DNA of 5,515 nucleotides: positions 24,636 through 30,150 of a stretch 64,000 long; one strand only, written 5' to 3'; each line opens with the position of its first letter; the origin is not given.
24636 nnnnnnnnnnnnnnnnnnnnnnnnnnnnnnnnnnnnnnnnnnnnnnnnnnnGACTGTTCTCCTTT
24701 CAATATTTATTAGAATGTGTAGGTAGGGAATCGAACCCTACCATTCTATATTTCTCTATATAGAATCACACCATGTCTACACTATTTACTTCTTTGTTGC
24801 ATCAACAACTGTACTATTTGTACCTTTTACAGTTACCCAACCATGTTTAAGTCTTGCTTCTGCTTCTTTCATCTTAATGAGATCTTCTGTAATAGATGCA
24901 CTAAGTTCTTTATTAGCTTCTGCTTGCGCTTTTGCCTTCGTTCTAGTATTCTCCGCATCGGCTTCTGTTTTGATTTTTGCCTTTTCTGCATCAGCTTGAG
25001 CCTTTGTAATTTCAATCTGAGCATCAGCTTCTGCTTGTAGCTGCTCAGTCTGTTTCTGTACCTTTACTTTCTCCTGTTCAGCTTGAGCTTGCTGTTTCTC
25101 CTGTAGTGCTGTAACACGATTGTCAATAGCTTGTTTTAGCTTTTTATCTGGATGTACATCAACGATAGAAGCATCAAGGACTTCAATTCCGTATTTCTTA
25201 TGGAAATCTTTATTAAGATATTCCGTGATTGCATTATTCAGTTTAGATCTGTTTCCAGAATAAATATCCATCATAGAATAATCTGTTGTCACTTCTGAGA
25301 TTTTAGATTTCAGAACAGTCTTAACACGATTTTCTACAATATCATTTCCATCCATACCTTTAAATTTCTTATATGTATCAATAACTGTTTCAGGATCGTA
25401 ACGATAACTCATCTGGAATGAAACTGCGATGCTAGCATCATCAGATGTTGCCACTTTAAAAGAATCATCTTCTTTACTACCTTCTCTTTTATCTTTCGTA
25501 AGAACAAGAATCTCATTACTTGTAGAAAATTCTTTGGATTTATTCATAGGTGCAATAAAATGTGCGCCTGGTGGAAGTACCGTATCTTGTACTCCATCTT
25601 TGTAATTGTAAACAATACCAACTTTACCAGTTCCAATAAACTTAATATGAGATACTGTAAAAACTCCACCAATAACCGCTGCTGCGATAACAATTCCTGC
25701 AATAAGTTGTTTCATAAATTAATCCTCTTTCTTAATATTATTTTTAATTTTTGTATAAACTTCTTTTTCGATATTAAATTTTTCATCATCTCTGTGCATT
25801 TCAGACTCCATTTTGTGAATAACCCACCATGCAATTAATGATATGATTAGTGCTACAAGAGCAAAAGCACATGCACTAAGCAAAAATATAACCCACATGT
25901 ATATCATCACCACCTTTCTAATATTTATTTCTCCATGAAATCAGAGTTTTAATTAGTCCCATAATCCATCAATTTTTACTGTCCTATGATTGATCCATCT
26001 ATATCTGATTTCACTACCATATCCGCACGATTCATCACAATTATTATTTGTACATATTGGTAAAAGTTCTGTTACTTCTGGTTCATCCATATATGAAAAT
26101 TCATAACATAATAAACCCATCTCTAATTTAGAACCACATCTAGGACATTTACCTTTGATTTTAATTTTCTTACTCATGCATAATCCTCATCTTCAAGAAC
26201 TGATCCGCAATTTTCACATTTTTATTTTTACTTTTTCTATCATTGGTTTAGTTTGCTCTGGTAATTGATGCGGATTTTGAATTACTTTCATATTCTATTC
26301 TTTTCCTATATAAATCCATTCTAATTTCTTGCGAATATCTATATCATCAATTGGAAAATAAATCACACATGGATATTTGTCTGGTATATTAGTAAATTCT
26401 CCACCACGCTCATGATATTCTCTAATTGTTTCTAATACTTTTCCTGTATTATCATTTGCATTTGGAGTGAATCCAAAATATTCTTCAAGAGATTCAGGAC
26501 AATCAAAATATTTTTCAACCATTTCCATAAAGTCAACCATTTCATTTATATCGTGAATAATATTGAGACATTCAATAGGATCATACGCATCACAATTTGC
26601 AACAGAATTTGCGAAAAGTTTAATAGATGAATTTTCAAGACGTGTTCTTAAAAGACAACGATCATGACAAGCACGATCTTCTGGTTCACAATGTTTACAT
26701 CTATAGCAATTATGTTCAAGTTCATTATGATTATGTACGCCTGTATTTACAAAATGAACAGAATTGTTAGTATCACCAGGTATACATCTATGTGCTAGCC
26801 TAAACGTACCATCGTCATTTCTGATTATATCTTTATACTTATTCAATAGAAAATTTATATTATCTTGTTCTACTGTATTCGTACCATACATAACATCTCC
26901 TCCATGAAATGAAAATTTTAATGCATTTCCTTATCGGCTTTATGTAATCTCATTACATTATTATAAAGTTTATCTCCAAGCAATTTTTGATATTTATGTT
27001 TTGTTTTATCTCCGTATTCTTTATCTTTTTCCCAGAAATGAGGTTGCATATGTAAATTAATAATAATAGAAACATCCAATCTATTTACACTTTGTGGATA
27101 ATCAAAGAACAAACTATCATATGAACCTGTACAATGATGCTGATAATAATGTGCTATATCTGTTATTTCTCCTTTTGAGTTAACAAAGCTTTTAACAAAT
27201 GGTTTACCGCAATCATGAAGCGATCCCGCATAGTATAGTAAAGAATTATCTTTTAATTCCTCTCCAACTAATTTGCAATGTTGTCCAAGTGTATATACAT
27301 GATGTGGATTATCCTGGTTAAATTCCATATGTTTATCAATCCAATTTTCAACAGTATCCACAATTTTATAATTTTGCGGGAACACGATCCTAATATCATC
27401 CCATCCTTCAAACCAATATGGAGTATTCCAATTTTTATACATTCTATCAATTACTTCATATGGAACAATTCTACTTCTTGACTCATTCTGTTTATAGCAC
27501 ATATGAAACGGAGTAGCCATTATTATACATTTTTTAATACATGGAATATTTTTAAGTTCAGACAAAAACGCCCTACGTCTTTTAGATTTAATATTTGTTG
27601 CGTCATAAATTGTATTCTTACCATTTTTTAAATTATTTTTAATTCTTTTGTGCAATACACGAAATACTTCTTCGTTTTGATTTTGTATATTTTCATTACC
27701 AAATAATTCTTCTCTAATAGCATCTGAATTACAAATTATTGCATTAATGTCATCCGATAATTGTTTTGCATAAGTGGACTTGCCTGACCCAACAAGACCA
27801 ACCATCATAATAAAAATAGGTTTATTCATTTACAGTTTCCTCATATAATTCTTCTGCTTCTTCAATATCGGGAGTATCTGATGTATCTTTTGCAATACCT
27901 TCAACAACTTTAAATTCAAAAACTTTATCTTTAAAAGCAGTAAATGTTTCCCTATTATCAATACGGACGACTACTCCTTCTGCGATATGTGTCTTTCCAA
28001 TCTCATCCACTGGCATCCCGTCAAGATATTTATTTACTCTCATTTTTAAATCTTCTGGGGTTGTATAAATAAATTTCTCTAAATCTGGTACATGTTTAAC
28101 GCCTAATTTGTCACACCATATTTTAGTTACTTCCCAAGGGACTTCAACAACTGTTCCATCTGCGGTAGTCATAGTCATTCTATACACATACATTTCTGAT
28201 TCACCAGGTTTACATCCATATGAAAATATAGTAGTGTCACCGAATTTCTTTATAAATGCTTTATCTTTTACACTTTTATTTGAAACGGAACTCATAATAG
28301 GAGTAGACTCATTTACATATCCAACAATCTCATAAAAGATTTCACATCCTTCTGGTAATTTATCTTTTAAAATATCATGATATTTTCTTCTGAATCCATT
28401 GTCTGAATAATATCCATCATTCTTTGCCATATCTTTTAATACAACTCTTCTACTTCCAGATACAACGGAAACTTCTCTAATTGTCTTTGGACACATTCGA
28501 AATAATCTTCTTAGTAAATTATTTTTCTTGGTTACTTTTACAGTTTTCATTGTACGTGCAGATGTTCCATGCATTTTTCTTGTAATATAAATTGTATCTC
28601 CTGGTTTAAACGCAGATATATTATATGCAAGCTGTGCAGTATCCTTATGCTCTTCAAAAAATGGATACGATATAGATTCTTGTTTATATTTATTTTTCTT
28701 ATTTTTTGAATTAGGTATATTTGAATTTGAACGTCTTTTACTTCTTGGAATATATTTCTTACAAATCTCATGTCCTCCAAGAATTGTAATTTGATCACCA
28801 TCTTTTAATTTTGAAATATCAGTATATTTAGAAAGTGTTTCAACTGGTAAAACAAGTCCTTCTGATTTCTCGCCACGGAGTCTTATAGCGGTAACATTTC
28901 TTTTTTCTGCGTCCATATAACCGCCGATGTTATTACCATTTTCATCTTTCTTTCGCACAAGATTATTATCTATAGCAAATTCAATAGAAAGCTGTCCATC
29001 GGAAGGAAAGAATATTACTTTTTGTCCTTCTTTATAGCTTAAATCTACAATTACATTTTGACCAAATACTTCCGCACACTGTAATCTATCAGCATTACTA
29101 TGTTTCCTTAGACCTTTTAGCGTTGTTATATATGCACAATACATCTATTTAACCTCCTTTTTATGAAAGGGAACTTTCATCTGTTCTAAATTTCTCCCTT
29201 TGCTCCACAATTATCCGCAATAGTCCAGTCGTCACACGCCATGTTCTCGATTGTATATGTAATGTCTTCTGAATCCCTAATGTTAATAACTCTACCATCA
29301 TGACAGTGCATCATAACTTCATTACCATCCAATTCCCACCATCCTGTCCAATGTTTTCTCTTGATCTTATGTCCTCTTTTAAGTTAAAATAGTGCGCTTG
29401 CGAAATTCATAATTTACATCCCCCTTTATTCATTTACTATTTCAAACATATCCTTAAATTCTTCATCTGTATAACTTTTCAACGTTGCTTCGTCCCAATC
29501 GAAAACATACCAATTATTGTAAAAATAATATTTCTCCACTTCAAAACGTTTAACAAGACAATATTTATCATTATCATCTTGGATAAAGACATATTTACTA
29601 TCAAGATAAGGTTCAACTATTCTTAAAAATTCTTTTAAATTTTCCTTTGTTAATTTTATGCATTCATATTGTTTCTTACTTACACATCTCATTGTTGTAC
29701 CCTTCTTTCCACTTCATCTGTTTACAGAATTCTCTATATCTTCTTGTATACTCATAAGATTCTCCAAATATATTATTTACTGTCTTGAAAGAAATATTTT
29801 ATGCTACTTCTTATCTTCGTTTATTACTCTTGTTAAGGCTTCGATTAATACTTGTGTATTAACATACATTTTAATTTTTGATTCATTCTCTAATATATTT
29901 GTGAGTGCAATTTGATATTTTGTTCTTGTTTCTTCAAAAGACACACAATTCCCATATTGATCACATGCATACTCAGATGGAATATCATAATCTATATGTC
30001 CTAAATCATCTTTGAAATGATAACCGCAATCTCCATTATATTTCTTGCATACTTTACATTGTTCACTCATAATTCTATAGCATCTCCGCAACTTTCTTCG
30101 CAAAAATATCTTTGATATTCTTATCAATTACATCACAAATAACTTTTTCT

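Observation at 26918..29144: RNA-repair cassette: Pnk-HD end-healing enzyme plus Rnl2-type RNA ligase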

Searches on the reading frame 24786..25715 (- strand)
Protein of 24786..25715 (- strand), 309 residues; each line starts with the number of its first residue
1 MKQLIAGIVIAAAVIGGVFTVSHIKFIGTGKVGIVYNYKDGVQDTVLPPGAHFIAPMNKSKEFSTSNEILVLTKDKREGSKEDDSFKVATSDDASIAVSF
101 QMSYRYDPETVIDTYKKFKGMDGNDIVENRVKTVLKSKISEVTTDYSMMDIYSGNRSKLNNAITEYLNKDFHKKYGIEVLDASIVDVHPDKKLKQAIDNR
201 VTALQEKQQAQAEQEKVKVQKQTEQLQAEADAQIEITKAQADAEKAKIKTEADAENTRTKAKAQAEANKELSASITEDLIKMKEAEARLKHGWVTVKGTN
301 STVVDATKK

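Call 34: search_protein_families(library=phrogs, proteins=[window:24786-25715:-], max_evalue=0.001)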
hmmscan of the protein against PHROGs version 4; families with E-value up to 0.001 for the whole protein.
window:24786-25715:- (309 aa): 2 families
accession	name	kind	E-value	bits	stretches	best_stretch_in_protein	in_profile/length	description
phrog_200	-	other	2.6e-51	175.9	2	2-251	78-318/379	lipoprotein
phrog_156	-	head and packaging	1.8e-06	27.7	1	134-272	493-642/681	portal protein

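Call 96: search_protein_families(library=pfam, proteins=[window:24786-25715:-], max_evalue=0.001)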
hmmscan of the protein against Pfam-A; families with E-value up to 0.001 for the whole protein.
window:24786-25715:- (309 aa): 2 families
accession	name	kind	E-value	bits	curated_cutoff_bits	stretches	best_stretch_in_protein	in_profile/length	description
PF01145.31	Band_7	-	1.8e-25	90.5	23.6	1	27-216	3-174/176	SPFH domain / Band 7 family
PF13421.11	Band_7_1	-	0.00061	19.9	24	0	123-201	129-207/211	SPFH domain-Band 7 family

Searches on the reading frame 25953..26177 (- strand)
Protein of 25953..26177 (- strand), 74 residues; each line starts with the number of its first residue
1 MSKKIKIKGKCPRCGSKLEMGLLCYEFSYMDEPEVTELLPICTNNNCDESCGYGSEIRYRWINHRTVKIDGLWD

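Call 34: search_protein_families(library=phrogs, proteins=[window:25953-26177:-], max_evalue=0.001)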
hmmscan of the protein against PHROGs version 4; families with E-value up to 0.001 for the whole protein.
window:25953-26177:- (74 aa): 0 families

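Call 50: search_protein_families(library=pfam, proteins=[window:25953-26177:-], max_evalue=0.01)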
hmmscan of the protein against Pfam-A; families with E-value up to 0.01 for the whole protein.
window:25953-26177:- (74 aa): 1 family
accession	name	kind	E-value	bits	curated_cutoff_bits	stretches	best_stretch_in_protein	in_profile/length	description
PF00090.25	TSP_1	-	0.0078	16.8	21.6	0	46-65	8-27/49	Thrombospondin type 1 domain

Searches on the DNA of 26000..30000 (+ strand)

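Call 6: search_dna_similar(query=window:26000-30000:+, collection=phages, mode=near, max_rows=15)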
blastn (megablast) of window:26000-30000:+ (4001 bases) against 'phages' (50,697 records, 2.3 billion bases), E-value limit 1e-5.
Records with a match: 1; places in all: 1; records where one place covers at least 80% of the query: 0.
Best place of each record, by identity: 90-95% 1.
By first word of the organism name: Bacteriophage 1.
By host as written in the record: - 1.
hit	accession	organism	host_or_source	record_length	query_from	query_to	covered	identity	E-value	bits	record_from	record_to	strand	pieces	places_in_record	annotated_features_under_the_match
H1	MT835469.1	Bacteriophage sp.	human fecal samples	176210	3164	3423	6%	91.5%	6e-96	359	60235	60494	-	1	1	record has no annotation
